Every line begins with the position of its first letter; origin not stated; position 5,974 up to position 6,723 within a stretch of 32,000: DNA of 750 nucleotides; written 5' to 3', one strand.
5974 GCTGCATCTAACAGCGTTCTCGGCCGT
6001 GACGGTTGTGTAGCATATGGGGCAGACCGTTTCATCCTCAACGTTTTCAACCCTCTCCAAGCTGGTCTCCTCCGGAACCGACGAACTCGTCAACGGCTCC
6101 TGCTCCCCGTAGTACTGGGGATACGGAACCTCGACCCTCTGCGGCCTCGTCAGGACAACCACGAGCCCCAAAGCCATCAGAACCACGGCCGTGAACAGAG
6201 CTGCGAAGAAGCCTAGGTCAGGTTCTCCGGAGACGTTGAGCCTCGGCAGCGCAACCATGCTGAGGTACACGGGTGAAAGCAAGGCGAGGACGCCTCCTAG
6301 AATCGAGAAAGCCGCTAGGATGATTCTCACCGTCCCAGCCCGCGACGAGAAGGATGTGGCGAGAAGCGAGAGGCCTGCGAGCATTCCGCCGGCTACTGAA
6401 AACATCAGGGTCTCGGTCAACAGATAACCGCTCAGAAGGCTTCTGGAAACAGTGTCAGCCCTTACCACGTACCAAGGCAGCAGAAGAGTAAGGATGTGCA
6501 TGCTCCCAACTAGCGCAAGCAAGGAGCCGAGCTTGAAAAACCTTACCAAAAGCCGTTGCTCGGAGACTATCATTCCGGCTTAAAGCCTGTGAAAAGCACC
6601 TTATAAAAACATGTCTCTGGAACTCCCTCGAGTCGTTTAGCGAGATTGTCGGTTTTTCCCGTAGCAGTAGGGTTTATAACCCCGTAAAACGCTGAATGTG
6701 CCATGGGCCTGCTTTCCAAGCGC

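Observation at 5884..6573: Second, membrane-anchored RING-type finger with spacing identical to the operon E3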

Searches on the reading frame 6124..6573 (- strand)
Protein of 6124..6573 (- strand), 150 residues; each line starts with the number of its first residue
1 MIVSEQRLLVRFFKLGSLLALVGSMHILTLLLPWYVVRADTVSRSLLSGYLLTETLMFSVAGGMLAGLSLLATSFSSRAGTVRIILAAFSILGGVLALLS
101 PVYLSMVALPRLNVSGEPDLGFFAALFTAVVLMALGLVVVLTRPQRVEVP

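Call 39: search_protein_representatives(alignment_id=A2)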
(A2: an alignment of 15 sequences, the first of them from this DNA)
Query: 15 sequences, 150 profile positions. Proteins with E-value up to 0.001 (for the whole library): 15; up to 1e-10: 11; up to 1e-30: 5. The best 15 are listed.
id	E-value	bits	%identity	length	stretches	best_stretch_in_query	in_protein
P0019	1.8e-55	203.5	-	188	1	1-146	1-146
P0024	1.7e-48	180.9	-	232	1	1-146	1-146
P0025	9.1e-48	178.5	-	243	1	1-150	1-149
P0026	5.0e-36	140.4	-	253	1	3-140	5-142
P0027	5.8e-33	130.4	-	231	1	2-149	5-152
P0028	1.2e-25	106.7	-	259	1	1-145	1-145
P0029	1.5e-23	99.9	-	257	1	1-146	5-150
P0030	1.7e-22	96.5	-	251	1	1-143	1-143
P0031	1.8e-22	96.4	-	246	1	1-147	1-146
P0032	1.3e-21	93.6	-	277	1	6-140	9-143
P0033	4.3e-16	75.7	-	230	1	38-144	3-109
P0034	1.1e-09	54.9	-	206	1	53-147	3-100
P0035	4.4e-07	46.4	-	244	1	64-140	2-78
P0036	1.0e-04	38.8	-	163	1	83-149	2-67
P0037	3.6e-04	37.0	-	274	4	25-51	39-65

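Call 41: find_encoding_contigs(protein=P0032, flank=10000, max_places=3)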
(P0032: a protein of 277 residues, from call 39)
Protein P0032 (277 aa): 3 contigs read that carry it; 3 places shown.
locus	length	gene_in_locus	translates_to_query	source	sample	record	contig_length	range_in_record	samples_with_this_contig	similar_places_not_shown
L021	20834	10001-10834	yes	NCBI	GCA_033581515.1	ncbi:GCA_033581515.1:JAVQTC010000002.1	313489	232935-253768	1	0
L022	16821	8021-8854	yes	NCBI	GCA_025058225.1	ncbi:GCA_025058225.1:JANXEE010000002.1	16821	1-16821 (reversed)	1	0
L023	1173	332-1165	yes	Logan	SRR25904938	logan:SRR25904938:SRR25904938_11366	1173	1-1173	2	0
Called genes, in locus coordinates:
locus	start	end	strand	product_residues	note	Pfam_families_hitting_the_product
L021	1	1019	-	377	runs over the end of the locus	PF13685:Fe-ADH_2, PF00465:Fe-ADH (weak)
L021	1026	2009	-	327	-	PF01171:ATP_bind_3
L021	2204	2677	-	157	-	PF01243:PNPOx_N, PF12900:Pyridox_ox_2, PF16242:Pyrid_ox_like (weak)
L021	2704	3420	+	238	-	PF09754:PAC2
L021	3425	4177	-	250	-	PF00535:Glycos_transf_2, PF13641:Glyco_tranf_2_3 (weak)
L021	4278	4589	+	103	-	PF01253:SUI1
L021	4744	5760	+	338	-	PF00296:Bac_luciferase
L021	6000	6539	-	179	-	PF01209:Ubie_methyltran, PF05148:Methyltransf_8 (faint), PF13489:Methyltransf_23, PF05175:MTS (weak), PF13847:Methyltransf_31, PF08241:Methyltransf_11, PF08242:Methyltransf_12, PF13649:Methyltransf_25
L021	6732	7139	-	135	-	PF12172:zf-ChsH2 (weak), PF01796:OB_ChsH2_C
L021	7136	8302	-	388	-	PF00108:Thiolase_N, PF22691:Thiolase_C_1, PF02803:Thiolase_C (faint)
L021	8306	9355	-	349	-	PF08541:ACP_syn_III_C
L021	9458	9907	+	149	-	PF01022:HTH_5 (weak), PF01978:TrmB (weak), PF12802:MarR_2 (weak), PF13404:HTH_AsnC-type, PF13412:HTH_24, PF09339:HTH_IclR, PF12840:HTH_20 (weak), PF01037:AsnC_trans_reg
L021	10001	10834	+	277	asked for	PF13639:zf-RING_2 (weak), PF14446:Prok-RING_1 (weak)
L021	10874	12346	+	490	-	PF00587:tRNA-synt_2b, PF03129:HGTP_anticodon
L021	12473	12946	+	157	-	PF01842:ACT (faint)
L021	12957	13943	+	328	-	PF03447:NAD_binding_3, PF00742:Homoserine_dh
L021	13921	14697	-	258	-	PF02361:CbiQ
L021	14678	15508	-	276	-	PF00005:ABC_tran, PF02463:SMC_N (faint), PF13304:AAA_21 (faint)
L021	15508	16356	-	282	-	PF02463:SMC_N (weak), PF00005:ABC_tran, PF13555:AAA_29 (weak), PF20703:nSTAND1 (weak), PF13304:AAA_21 (weak)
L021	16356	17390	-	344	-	PF01368:DHH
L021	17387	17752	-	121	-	PF01920:Prefoldin_2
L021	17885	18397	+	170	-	-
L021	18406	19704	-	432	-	PF00919:UPF0004, PF04055:Radical_SAM, PF01938:TRAM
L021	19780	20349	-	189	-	PF00156:Pribosyltran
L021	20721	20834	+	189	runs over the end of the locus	PF00581:Rhodanese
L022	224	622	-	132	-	PF01243:PNPOx_N, PF12900:Pyridox_ox_2, PF16242:Pyrid_ox_like (weak)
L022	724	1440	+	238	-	PF09754:PAC2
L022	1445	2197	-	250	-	PF00535:Glycos_transf_2, PF13641:Glyco_tranf_2_3 (weak)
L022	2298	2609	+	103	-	PF01253:SUI1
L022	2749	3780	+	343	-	PF00296:Bac_luciferase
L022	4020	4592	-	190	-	PF01209:Ubie_methyltran, PF05148:Methyltransf_8 (faint), PF13489:Methyltransf_23, PF05175:MTS (weak), PF13847:Methyltransf_31, PF08241:Methyltransf_11, PF08242:Methyltransf_12, PF13649:Methyltransf_25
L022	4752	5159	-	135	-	PF12172:zf-ChsH2 (weak), PF01796:OB_ChsH2_C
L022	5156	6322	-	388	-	PF00108:Thiolase_N, PF22691:Thiolase_C_1, PF02803:Thiolase_C (faint)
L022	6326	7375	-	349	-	PF08541:ACP_syn_III_C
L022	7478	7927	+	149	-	PF01022:HTH_5 (weak), PF01978:TrmB (weak), PF12802:MarR_2 (weak), PF13404:HTH_AsnC-type, PF13412:HTH_24, PF09339:HTH_IclR, PF12840:HTH_20 (weak), PF01037:AsnC_trans_reg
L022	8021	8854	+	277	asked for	PF13639:zf-RING_2 (weak), PF14446:Prok-RING_1 (weak)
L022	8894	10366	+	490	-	PF00587:tRNA-synt_2b, PF03129:HGTP_anticodon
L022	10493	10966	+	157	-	PF01842:ACT (faint)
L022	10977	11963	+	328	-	PF03447:NAD_binding_3, PF00742:Homoserine_dh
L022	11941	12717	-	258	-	PF02361:CbiQ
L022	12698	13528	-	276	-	PF00005:ABC_tran, PF02463:SMC_N (faint), PF13304:AAA_21 (faint)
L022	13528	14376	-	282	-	PF02463:SMC_N (weak), PF00005:ABC_tran, PF13555:AAA_29 (weak), PF20703:nSTAND1 (weak), PF13304:AAA_21 (weak)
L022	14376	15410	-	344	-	PF01368:DHH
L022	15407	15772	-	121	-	PF01920:Prefoldin_2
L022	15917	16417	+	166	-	-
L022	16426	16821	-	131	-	PF01938:TRAM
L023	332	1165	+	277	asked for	PF13639:zf-RING_2 (weak), PF14446:Prok-RING_1 (weak)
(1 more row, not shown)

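Call 42: find_encoding_contigs(protein=P0028, flank=10000, max_places=3)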
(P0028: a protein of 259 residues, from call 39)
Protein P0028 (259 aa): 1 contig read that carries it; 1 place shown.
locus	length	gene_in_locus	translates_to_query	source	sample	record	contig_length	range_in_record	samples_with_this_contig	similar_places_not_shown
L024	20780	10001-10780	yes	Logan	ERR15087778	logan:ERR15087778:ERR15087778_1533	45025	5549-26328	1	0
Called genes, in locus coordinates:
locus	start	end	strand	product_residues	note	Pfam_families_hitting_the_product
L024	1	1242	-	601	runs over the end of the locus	PF01297:ZnuA, PF00950:ABC-3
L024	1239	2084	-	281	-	PF00005:ABC_tran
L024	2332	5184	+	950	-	PF00330:Aconitase, PF00694:Aconitase_C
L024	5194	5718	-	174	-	PF00994:MoCF_biosynth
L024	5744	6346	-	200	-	-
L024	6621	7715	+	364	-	PF00291:PALP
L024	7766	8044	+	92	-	PF02597:ThiS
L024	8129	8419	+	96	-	-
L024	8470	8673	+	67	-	PF13639:zf-RING_2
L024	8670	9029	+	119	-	-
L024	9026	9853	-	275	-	-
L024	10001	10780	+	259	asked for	PF13639:zf-RING_2, PF13923:zf-C3HC4_2 (faint)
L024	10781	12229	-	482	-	PF00587:tRNA-synt_2b, PF03129:HGTP_anticodon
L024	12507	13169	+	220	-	PF01865:PhoU_div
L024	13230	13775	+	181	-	PF02778:tRNA_int_endo_N, PF01974:tRNA_int_endo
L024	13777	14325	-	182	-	PF00009:GTP_EFTU (faint), PF00025:Arf, PF09439:SRPRB (weak), PF00071:Ras, PF03029:ATP_bind_1, PF08477:Roc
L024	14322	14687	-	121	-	-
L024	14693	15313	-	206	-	-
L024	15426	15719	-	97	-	PF13240:Zn_Ribbon_1 (weak)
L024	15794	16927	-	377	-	PF07995:GSDH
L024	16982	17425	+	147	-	-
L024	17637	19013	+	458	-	PF01645:Glu_synthase, PF01070:FMN_dh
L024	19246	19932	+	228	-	PF00227:Proteasome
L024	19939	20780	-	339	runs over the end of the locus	PF04014:MazE_antitoxin, PF01895:PhoU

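Call 46: list_cluster_members(proteins=[P0032, P0028, P0029, P0030, P0031, P0033, P0026, P0027, P0024, P0025])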
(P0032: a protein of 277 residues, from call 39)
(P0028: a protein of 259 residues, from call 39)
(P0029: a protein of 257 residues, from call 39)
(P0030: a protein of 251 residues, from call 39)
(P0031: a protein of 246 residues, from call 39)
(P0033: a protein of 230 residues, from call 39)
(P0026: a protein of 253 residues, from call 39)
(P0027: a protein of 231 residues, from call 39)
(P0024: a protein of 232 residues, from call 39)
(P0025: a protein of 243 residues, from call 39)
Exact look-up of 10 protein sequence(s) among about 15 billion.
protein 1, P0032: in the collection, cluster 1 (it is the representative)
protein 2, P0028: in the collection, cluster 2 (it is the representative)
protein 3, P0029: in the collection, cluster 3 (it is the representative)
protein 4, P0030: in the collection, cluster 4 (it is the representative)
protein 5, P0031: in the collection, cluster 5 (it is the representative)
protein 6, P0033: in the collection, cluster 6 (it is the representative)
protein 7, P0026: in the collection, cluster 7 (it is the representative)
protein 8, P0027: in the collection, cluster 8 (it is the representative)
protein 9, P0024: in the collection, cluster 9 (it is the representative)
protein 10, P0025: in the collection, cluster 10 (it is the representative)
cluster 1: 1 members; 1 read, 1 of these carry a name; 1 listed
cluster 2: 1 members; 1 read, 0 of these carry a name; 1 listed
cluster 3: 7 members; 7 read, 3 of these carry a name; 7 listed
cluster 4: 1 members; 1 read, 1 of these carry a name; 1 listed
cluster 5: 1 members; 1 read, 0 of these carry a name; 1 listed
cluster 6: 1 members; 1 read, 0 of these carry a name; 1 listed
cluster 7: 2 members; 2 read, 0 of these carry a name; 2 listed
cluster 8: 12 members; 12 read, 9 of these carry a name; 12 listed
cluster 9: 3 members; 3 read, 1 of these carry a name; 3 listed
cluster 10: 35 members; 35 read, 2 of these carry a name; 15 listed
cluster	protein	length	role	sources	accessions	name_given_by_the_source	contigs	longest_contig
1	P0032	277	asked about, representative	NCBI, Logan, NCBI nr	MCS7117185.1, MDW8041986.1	MAG: RING finger protein [Thaumarchaeota archaeon] | RING finger protein [Candidatus Calditenuaceae archaeon]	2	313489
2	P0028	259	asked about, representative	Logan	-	-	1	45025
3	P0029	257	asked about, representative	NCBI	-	-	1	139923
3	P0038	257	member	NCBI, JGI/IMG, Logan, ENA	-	hypothetical protein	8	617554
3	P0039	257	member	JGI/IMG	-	hypothetical protein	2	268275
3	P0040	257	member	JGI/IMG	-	hypothetical protein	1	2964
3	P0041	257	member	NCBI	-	-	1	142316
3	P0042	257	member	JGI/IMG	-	-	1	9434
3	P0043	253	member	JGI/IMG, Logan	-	-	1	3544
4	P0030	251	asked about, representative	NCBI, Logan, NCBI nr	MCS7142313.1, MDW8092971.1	MAG: hypothetical protein NZ920_00750 [Aigarchaeota archaeon] | hypothetical protein [Aigarchaeota archaeon]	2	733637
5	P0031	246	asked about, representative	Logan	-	-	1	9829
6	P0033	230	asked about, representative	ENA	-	-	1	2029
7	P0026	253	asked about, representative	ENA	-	-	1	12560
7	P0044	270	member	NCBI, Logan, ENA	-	-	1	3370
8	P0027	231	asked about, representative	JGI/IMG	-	-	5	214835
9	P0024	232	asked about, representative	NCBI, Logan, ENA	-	-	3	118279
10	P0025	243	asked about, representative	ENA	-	-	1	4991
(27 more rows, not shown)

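Call 47: find_encoding_contigs(protein=P0030, flank=10000, max_places=1)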
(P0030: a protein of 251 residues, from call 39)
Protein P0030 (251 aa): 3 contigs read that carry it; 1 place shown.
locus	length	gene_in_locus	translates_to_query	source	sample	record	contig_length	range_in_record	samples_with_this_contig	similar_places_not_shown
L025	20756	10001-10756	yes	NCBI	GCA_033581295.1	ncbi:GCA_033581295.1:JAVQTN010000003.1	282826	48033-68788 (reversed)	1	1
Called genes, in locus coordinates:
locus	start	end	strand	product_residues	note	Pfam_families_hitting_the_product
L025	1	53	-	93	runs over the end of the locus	PF01198:Ribosomal_L31e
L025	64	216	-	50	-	PF00832:Ribosomal_L39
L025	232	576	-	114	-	PF01984:dsDNA_bind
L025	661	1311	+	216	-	PF21948:LplA-B_cat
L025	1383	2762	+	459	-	PF03600:CitMHS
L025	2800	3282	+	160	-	PF01613:Flavin_Reduct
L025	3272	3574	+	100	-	-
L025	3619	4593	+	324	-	PF00491:Arginase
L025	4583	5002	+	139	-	PF13474:SnoaL_3, PF14534:DUF4440 (faint)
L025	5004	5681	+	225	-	PF02223:Thymidylate_kin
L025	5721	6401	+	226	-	PF00753:Lactamase_B, PF13483:Lactamase_B_3, PF12706:Lactamase_B_2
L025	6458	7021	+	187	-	PF10469:AKAP7_NLS, PF02834:LigT_PEase, PF13563:2_5_RNA_ligase2, PF02834:LigT_PEase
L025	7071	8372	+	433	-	PF00083:Sugar_tr, PF07690:MFS_1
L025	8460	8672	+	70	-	PF13901:RH_dom (faint), PF13639:zf-RING_2, PF13923:zf-C3HC4_2 (weak)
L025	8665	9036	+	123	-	-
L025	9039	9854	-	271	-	-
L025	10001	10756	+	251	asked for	PF13639:zf-RING_2, PF13923:zf-C3HC4_2 (weak)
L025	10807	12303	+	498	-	PF00587:tRNA-synt_2b, PF03129:HGTP_anticodon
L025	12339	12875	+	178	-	PF00994:MoCF_biosynth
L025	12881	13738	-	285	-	PF01884:PcrB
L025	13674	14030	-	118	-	PF05129:Zn_ribbon_Elf1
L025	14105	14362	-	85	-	-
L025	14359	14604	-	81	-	-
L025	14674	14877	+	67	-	PF02150:Zn_ribbon_RPB9 (weak)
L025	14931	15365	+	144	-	-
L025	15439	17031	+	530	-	PF00682:HMGL-like, PF22617:HCS_D2, PF08502:LeuA_dimer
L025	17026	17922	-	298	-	PF05067:Mn_catalase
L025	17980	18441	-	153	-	PF01475:FUR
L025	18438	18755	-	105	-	PF04242:DUF424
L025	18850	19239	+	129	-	PF00190:Cupin_1 (faint), PF02311:AraC_binding, PF07883:Cupin_2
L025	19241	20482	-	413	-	PF04894:Nre_N, PF04895:Nre_C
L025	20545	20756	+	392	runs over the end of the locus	PF22025:ThiI_fer, PF02926:THUMP, PF02568:ThiI, PF06508:QueC (faint)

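Call 48: find_encoding_contigs(protein=P0029, flank=10000, max_places=1)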
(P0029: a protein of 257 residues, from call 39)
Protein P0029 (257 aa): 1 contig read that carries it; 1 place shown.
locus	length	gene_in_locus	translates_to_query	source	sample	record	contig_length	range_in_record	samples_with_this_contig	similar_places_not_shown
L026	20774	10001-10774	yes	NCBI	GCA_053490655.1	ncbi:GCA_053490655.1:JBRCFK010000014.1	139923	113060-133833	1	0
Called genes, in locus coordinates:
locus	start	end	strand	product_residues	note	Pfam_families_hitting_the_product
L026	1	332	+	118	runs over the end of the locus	PF19026:UBA_HYPK (weak)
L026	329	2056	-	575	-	PF01022:HTH_5, PF12840:HTH_20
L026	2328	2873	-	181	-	-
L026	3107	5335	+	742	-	PF03030:H_PPase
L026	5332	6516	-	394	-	PF00089:Trypsin, PF13365:Trypsin_2, PF13180:PDZ_2, PF17820:PDZ_6 (faint)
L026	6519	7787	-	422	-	PF00733:Asn_synthase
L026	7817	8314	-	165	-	PF00827:Ribosomal_L15e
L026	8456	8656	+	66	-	PF13639:zf-RING_2 (weak)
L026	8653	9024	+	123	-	-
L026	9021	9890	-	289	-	-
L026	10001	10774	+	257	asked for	PF13639:zf-RING_2 (weak), PF14446:Prok-RING_1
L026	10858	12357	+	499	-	PF00587:tRNA-synt_2b (weak), PF03129:HGTP_anticodon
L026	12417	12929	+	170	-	PF03266:NTPase_1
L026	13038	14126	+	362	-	PF02005:TRM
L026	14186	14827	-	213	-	-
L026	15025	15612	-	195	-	PF01982:CTP-dep_RFKase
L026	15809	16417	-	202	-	PF00227:Proteasome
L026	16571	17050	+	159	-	PF00416:Ribosomal_S13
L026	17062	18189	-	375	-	PF01717:Meth_synt_2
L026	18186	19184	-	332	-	-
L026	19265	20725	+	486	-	PF01368:DHH, PF21763:DHH_CID, PF02272:DHHA1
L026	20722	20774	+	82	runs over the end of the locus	-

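Call 49: find_encoding_contigs(protein=P0027, flank=10000, max_places=1)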
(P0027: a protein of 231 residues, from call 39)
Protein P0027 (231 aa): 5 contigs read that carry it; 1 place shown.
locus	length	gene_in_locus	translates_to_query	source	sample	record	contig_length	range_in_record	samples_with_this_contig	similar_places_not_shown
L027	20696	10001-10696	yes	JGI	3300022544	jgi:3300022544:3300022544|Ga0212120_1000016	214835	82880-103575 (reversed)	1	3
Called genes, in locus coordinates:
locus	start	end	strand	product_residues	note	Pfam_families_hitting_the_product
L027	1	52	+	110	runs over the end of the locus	PF01176:eIF-1a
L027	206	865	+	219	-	PF01163:RIO1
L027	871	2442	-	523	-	PF02518:HATPase_c, PF05833:NFACT_N (weak), PF09239:Topo-VIb_trans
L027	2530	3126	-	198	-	PF00013:KH_1 (weak), PF17903:KH_KRR1_1st (weak), PF21800:KH_KRR1_2nd, PF22891:KH_PNO1_2nd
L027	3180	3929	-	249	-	PF03796:DnaB_C (weak), PF06745:ATPase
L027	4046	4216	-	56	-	-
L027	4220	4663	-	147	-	PF01022:HTH_5 (weak), PF01047:MarR (faint), PF01978:TrmB (weak), PF13404:HTH_AsnC-type, PF13412:HTH_24, PF01037:AsnC_trans_reg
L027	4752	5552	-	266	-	-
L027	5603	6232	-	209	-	PF01398:JAB, PF03665:UPF0172 (weak), PF14464:Prok-JAB (weak)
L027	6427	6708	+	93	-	PF00240:ubiquitin, PF11976:Rad60-SLD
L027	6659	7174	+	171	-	PF00179:UQ_con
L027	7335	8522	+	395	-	PF00899:ThiF, PF00240:ubiquitin (weak)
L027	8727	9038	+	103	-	-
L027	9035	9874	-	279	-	-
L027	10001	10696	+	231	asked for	PF12678:zf-rbx1 (faint), PF13639:zf-RING_2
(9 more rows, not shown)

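Call 53: search_protein_families(library=pfam, alignment_id=A2, max_evalue=10)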
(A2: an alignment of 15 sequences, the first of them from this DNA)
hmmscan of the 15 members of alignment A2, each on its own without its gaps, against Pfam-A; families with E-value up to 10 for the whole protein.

A. member 1, seq(150 aa): 1 family
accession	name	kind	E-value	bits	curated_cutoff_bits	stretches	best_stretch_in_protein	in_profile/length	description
PF19609.4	DUF6114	-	0.065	14.3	27.9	1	92-147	11-66/106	Family of unknown function (DUF6114)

B. families by the number of members that match (of 15 scanned): 14 families
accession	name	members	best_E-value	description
PF04024.17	PspC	5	0.027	PspC domain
PF19609.4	DUF6114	4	0.065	Family of unknown function (DUF6114)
PF01006.25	HCV_NS4a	2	0.9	Hepatitis C virus non-structural protein NS4a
PF13273.12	DUF4064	1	0.011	Protein of unknown function (DUF4064)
PF17319.7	DUF5362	1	0.046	Family of unknown function (DUF5362)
PF07456.16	Hpre_diP_synt_I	1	0.17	Heptaprenyl diphosphate synthase component I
PF01794.25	Ferric_reduct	1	0.18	Ferric reductase like transmembrane component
PF06638.16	Strabismus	1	0.22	Strabismus protein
PF11026.13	DUF2721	1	0.25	Protein of unknown function (DUF2721)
PF24369.1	DUF7525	1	0.44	Family of unknown function (DUF7525)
PF07234.17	Babuvirus_MP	1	2.1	Movement and RNA silencing protein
PF17352.7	MFS18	1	2.3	Male Flower Specific protein 18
PF13140.11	DUF3980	1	3.2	Domain of unknown function (DUF3980)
PF05808.16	Podoplanin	1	4.2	Podoplanin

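Call 77: find_encoding_contigs(protein=P0026, flank=10000, max_places=1)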
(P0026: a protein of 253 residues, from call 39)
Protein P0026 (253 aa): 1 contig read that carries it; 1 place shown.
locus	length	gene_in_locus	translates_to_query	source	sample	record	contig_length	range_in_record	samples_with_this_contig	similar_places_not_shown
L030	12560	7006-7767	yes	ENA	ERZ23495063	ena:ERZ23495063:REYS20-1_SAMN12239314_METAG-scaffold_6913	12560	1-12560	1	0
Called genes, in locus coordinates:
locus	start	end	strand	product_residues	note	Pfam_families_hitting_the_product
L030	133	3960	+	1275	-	PF04997:RNA_pol_Rpb1_1, PF00623:RNA_pol_Rpb1_2, PF04983:RNA_pol_Rpb1_3, PF05000:RNA_pol_Rpb1_4, PF04998:RNA_pol_Rpb1_5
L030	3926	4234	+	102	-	PF01248:Ribosomal_L7Ae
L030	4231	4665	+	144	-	PF07650:KH_2 (faint), PF13083:KH_KhpA-B (faint), PF26594:KH_NusA_2nd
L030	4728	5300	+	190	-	PF00177:Ribosomal_S7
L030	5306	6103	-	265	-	-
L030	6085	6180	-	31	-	-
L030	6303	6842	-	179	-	-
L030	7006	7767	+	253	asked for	PF13639:zf-RING_2 (weak)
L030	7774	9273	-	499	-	PF00587:tRNA-synt_2b, PF03129:HGTP_anticodon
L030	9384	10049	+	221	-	PF01865:PhoU_div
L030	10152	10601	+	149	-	PF02778:tRNA_int_endo_N, PF01974:tRNA_int_endo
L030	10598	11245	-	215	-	PF01597:GCV_H, PF01206:TusA (weak)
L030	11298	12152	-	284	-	PF00581:Rhodanese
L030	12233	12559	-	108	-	?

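Call 78: find_encoding_contigs(protein=P0031, flank=10000, max_places=1)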
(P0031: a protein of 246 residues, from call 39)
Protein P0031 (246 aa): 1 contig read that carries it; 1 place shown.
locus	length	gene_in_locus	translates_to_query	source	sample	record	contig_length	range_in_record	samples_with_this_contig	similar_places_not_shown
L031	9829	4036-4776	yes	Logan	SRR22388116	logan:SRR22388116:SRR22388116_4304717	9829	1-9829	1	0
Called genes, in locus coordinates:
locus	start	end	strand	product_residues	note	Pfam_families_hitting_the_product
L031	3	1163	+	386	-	?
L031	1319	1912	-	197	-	PF14528:LAGLIDADG_3 (weak)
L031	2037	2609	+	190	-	-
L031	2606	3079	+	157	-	-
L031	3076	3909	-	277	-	PF13851:GAS (faint)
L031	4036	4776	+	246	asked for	PF12678:zf-rbx1 (weak), PF13639:zf-RING_2, PF13923:zf-C3HC4_2 (weak)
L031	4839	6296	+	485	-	PF00587:tRNA-synt_2b, PF03129:HGTP_anticodon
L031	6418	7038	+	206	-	PF01865:PhoU_div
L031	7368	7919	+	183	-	PF02778:tRNA_int_endo_N, PF01974:tRNA_int_endo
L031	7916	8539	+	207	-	-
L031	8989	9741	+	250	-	-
